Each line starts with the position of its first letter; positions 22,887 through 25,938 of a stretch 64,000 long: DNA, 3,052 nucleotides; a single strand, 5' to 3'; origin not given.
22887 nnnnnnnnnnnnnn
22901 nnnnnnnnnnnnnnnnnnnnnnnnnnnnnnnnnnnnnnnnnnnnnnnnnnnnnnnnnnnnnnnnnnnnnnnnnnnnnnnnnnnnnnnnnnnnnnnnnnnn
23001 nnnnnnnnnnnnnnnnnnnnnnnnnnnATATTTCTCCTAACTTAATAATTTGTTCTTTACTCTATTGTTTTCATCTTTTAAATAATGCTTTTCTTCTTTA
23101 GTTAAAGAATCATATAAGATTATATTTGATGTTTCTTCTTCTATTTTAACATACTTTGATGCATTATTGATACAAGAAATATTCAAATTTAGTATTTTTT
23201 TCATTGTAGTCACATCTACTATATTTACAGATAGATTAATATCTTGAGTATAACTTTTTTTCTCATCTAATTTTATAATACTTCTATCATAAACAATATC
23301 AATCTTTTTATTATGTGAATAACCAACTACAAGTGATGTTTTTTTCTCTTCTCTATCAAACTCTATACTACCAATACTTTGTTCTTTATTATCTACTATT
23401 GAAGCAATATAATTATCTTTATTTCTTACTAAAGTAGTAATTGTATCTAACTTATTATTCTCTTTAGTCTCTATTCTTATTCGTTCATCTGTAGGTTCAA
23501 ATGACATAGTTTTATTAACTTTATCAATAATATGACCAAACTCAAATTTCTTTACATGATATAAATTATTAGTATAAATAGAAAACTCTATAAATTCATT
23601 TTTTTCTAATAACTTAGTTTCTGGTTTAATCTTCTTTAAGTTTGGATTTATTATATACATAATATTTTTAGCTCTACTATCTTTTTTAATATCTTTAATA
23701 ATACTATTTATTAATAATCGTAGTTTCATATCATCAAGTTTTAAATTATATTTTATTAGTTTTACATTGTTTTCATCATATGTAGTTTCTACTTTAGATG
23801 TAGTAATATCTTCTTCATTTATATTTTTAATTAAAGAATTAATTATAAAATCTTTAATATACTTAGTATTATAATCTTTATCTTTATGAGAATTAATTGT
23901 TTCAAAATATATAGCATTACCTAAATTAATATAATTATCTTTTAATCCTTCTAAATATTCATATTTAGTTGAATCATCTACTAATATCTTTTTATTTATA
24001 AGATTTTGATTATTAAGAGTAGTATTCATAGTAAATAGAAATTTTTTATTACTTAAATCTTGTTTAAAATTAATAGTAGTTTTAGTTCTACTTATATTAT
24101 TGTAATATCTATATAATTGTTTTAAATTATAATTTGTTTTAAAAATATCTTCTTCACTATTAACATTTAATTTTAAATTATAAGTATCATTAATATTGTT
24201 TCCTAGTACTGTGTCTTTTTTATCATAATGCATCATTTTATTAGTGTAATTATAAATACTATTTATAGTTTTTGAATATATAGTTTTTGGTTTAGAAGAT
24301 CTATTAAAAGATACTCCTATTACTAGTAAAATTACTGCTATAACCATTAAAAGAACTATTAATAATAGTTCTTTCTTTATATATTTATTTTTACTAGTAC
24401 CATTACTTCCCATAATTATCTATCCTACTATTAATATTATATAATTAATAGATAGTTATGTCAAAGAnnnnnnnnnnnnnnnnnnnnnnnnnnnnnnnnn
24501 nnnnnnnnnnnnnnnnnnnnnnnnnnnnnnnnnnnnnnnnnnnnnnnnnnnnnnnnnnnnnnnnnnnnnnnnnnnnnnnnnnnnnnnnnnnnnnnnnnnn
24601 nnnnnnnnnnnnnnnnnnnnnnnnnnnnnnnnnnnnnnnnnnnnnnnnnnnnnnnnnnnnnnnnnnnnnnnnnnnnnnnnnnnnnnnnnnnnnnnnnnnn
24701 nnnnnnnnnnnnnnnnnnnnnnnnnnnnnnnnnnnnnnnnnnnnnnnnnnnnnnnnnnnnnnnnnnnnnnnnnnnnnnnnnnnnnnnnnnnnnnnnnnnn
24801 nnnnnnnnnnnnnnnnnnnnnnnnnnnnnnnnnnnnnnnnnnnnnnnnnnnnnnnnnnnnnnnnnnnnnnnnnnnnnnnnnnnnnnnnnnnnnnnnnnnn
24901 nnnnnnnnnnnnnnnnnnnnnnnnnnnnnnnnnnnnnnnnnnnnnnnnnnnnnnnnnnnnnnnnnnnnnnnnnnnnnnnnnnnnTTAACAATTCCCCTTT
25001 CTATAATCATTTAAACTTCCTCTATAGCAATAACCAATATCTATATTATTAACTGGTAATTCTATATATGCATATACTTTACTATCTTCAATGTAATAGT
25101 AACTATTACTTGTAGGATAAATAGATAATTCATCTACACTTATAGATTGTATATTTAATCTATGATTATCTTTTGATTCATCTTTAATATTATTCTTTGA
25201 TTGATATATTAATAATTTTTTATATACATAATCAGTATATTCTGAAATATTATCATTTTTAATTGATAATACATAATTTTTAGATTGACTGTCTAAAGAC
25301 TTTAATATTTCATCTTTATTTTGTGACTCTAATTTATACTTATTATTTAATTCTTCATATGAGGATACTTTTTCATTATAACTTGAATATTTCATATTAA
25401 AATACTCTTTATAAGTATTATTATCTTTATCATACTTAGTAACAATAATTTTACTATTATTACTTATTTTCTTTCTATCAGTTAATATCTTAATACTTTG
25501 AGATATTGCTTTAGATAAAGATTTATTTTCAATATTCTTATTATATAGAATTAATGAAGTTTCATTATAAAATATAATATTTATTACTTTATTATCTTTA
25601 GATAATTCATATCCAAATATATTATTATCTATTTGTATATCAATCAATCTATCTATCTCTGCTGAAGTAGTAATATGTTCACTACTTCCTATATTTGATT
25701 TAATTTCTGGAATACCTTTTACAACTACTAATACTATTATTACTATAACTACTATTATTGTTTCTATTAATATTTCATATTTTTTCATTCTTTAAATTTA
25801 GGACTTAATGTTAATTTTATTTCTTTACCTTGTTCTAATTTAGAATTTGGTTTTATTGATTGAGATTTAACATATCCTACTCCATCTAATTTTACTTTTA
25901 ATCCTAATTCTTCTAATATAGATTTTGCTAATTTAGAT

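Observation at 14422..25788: An ~11 kb block of uncharacterised envelope and coiled-coil proteins lies in the dcw locus between pbpB and mraY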

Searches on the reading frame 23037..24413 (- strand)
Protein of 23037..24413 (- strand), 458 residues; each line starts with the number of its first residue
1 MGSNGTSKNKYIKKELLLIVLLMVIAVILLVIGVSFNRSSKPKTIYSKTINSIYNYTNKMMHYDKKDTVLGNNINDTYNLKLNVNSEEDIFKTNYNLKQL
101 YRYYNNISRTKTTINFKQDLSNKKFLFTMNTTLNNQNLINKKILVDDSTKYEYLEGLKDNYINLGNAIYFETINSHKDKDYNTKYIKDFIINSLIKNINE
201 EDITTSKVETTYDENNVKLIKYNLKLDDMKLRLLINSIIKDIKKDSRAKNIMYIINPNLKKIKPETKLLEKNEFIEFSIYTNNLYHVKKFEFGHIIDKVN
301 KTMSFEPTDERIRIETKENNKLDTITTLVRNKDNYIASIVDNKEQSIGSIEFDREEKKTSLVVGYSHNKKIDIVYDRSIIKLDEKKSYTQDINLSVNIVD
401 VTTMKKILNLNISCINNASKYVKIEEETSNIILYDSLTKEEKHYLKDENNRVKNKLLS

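Call 4: search_protein_families(library=pfam, max_evalue=0.1, proteins=[window:23037-24413:-])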
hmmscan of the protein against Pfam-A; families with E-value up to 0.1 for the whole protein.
window:23037-24413:- (458 aa): 1 family
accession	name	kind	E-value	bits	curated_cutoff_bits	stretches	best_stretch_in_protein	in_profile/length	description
PF14991.11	MLANA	-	0.063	14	27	0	9-55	17-67/117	Protein melan-A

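Call 5: search_protein_families(library=ncbifam, max_evalue=0.1, proteins=[window:23037-24413:-])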
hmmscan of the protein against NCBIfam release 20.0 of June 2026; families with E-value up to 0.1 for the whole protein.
window:23037-24413:- (458 aa): 0 families

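Call 13: find_encoding_contigs(protein=window:23037-24413:-, flank=10000, max_places=6)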
Protein window:23037-24413:- (458 aa): 2 contigs read that carry it; 2 places shown.
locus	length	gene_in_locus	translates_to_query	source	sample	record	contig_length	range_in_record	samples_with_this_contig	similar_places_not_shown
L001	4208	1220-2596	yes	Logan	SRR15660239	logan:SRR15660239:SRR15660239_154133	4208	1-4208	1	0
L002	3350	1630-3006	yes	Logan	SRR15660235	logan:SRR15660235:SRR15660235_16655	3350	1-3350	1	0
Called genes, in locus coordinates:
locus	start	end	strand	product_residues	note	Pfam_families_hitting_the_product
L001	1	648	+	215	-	?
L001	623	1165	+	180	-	-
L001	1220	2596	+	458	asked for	-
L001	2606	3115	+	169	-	-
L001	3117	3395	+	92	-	PF06949:DUF1292 (weak)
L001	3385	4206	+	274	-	?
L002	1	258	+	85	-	?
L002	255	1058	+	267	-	-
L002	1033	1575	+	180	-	-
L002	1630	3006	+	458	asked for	-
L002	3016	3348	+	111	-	?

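Call 32: search_solved_structures(query=A4, max_evalue=10)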
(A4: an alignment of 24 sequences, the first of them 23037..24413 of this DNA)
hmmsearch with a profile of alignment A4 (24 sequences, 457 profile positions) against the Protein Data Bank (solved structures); distinct sequences matched with E-value up to 10: 1.
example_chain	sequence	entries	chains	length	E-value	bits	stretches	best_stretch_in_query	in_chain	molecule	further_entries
2nsa_A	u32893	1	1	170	0.59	12.2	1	185-256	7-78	Trigger factor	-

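Call 65: search_protein_families(library=phrogs, max_evalue=0.01, proteins=[window:23037-24413:-])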
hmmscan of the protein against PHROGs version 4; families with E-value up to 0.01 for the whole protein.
window:23037-24413:- (458 aa): 0 families

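Call 93: search_protein_families(library=pfam, alignment_id=A4, max_evalue=0.1)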
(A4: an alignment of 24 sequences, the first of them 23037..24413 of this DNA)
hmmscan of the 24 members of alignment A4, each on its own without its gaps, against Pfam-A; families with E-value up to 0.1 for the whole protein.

A. member 1, window:23037-24413:- (458 aa): 1 family
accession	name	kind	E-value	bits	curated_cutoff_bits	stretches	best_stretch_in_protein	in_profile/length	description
PF14991.11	MLANA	-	0.063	14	27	0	9-55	17-67/117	Protein melan-A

B. families by the number of members that match (of 24 scanned): 14 families
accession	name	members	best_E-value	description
PF02706.20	Wzz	6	0.0034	Chain length determinant protein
PF06019.16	Phage_30_8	1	0.0028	Phage GP30.8 protein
PF14682.11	SPOB_ab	1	0.0041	Sporulation initiation phospho-transferase B, C-terminal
PF18663.7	Pallilysin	1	0.0093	Pallilysin beta barrel domain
PF00254.34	FKBP_C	1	0.011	FKBP-type peptidyl-prolyl cis-trans isomerase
PF16403.11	Bact_surface_Ig-like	1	0.014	Bacterial surface protein, Ig-like domain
PF12113.13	SVM_signal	1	0.017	SVM protein signal sequence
PF01594.21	AI-2E_transport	1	0.017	AI-2E family transporter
PF02878.22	PGM_PMM_I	1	0.02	Phosphoglucomutase/phosphomannomutase, alpha/beta/alpha domain I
PF09991.14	DUF2232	1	0.03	Predicted membrane protein (DUF2232)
PF17790.7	MG1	1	0.03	Macroglobulin domain MG1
PF14991.11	MLANA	1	0.063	Protein melan-A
PF11074.14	DUF2779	1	0.068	Domain of unknown function(DUF2779)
PF14366.11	DUF4410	1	0.093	Domain of unknown function (DUF4410)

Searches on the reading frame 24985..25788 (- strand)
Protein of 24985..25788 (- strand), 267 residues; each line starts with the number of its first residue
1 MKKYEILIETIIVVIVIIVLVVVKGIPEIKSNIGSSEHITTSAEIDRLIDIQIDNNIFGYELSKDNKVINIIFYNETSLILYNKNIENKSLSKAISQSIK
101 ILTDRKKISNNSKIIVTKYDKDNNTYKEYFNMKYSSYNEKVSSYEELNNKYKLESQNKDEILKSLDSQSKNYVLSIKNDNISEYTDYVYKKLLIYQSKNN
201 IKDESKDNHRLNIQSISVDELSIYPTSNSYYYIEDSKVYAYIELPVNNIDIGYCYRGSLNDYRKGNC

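Call 4: search_protein_families(library=pfam, max_evalue=0.1, proteins=[window:24985-25788:-])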
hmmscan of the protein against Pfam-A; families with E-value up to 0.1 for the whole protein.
window:24985-25788:- (267 aa): 1 family
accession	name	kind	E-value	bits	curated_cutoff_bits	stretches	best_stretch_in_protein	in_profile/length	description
PF05310.17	Tenui_NS3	-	0.011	16.4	25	1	79-213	41-175/186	Tenuivirus movement protein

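Call 5: search_protein_families(library=ncbifam, max_evalue=0.1, proteins=[window:24985-25788:-])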
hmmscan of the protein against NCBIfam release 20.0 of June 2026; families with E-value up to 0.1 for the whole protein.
window:24985-25788:- (267 aa): 0 families

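Call 30: search_solved_structures(query=A2, max_evalue=10)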
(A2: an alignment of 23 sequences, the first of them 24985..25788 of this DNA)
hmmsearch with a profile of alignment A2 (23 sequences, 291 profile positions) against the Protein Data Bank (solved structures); distinct sequences matched with E-value up to 10: 3.
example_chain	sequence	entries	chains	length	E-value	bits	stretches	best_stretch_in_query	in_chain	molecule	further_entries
4qtj_A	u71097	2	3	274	0.095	15.2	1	121-191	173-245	White-opaque regulator 1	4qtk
6o35_A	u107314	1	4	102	2.5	10.5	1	149-216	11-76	de novo designed WSHC8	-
4y66_A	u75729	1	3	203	6.4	9.2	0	121-233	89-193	Mnd1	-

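Call 52: predict_structure(alignment_id=A7)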
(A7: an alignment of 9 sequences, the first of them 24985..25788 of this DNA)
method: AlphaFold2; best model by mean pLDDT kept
length: 267 residues; sequences in the alignment: 9
mean_pLDDT: 79.0   pTM: 0.52
mean pLDDT of the five models: 79.0, 79.0, 73.9, 67.0, 65.1
residues with pLDDT >= 90: 52; 70-90: 162; 50-70: 33; < 50: 20
segments of 3 or more residues with pLDDT < 50: 25-41
pLDDT, mean of each block of 10 residues (from residue 1): 75 82 48 35 75 90 87 85 80 89 82 86 70 72 90 83 85 60 86 89 84 75 81 94 79 90 85
secondary structure, 60 per line:
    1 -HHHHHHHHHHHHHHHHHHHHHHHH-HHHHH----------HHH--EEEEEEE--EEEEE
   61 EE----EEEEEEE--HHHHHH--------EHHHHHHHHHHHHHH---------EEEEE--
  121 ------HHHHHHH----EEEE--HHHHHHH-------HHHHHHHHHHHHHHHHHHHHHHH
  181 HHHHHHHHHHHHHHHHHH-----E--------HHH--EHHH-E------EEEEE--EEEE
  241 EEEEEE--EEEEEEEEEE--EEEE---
elements in order: H2-25 H27-31 E47-53 E56-62 E67-73 H76-81 H91-104 E114-118 H127-133 E138-141 H144-150 H158-198 E230-234 E237-246 E249-258 E261-264

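Call 54: fold_search(model_id=the predicted structure, library=pdb)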
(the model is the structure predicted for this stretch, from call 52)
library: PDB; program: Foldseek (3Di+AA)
matches with E <= 10: 50; with E <= 0.001: 0
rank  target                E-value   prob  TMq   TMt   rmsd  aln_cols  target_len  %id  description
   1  8t9n_B                5.7e-03  1.00  0.31  0.69   3.8       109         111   17  Bacillus subtilis RsgI GGG mutant (released 2023-09-20)
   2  8t9n_A                1.7e-02  1.00  0.33  0.62   3.5       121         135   18  Bacillus subtilis RsgI GGG mutant (released 2023-09-20)
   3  8cx1_F                2.9e+00  0.06  0.20  0.16  10.2       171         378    9  Cryo-EM structure of human APOBEC3G/HIV-1 Vif/CBFbeta/ELOB/ELOC dimeric complex in State 1 (released 2023-02-15)
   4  1ctt                  3.4e+00  0.09  0.20  0.18   6.2       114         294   10  TRANSITION-STATE SELECTIVITY FOR A SINGLE OH GROUP DURING CATALYSIS BY CYTIDINE DEAMINASE (released 1995-05-08)
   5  3tcs_A                3.6e+00  0.04  0.13  0.10   8.2        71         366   11  Crystal structure of a putative racemase from Roseobacter denitrificans (released 2011-08-31)
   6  9a1f_R                3.8e+00  0.03  0.12  0.23  17.9       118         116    9  Integrative structure of the XcpGHIJK pseudo pilus filament model of a type II secretion system (released 2021-06-18)
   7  5elj_A                3.8e+00  0.02  0.09  0.18  14.9       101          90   10  Isoform-specific inhibition of SUMO-dependent protein-protein interactions (released 2016-11-16)
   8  6k3j_MODEL_1_A        4.1e+00  0.02  0.17  0.21  16.5       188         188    8  Solution structure of APOBEC3G-CD2 with ssDNA, Product A (released 2019-06-12)
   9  2m65_MODEL_1_A        4.3e+00  0.03  0.19  0.23  11.8       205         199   10  NMR structure of human restriction factor APOBEC3A (released 2013-05-22)
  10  7wme                  4.6e+00  0.10  0.17  0.26   3.8        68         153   13  Crystal Structure of the catalytic domain of At-HIGLE (released 2022-04-13)
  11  8h0i_A                4.6e+00  0.03  0.20  0.16  13.5       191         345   12  Cryo-EM structure of APOBEC3G-Vif complex (released 2023-07-19)
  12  6wmb_A                5.4e+00  0.04  0.22  0.17  10.4       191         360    8  Crystal structure of a soluble variant of full-length human APOBEC3G (pH 8.0) (released 2020-12-23)
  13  8fii_A                5.4e+00  0.03  0.18  0.24  12.1       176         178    8  Wild type APOBEC3A in complex with TT(FdZ)-hairpin inhibitor (crystal form 1) (released 2023-09-06)
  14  5cqk                  5.4e+00  0.02  0.19  0.25  14.3       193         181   11  Crystal Structure of the Cancer Genomic DNA Mutator APOBEC3B (released 2015-10-07)
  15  5cqi                  5.4e+00  0.02  0.18  0.24  14.2       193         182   11  Crystal Structure of the Cancer Genomic DNA Mutator APOBEC3B (released 2015-10-07)
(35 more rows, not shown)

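Call 65: search_protein_families(library=phrogs, max_evalue=0.01, proteins=[window:24985-25788:-])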
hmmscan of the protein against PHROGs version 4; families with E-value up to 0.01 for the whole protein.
window:24985-25788:- (267 aa): 0 families

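Call 97: search_protein_families(library=pfam, alignment_id=A2, max_evalue=0.1)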
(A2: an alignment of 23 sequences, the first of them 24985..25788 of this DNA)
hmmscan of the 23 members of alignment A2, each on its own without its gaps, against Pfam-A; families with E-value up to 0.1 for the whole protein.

A. member 1, window:24985-25788:- (267 aa): 1 family
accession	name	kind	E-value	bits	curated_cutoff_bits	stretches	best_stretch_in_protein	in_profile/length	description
PF05310.17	Tenui_NS3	-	0.011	16.4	25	1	79-213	41-175/186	Tenuivirus movement protein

B. families by the number of members that match (of 23 scanned): 21 families
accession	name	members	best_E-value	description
PF21540.3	Choline_bind_4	5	0.0014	Choline-binding repeat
PF23750.1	RsgI_M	2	5.3e-06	Anti-sigma factor RsgI-like central domain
PF08998.16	Epsilon_antitox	1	0.00066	Bacterial epsilon antitoxin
PF06804.17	Lipoprotein_18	1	0.0021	NlpB/DapX lipoprotein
PF05271.16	Tobravirus_2B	1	0.0022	Tobravirus 2B protein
PF05310.17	Tenui_NS3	1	0.011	Tenuivirus movement protein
PF01890.21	CbiG_C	1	0.013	Cobalamin synthesis G C-terminus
PF24957.1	DrmE_C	1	0.022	DISARM protein DrmE, C-terminal domain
PF17944.6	Arg_decarbox_C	1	0.046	Arginine decarboxylase C-terminal helical extension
PF00216.26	Bac_DNA_binding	1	0.05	Bacterial DNA-binding protein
PF23744.1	ARM_LRRK2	1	0.05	LRRK2 ARM repeat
PF25324.1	DUF7881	1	0.056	Domain of unknown function (DUF7881)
PF07380.17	Pneumo_M2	1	0.062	Pneumovirus M2 protein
PF13901.12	RH_dom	1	0.064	Rubicon Homology Domain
PF22603.2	RAE1_2_domI_C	1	0.065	RAE1/2 domain I, C-terminal region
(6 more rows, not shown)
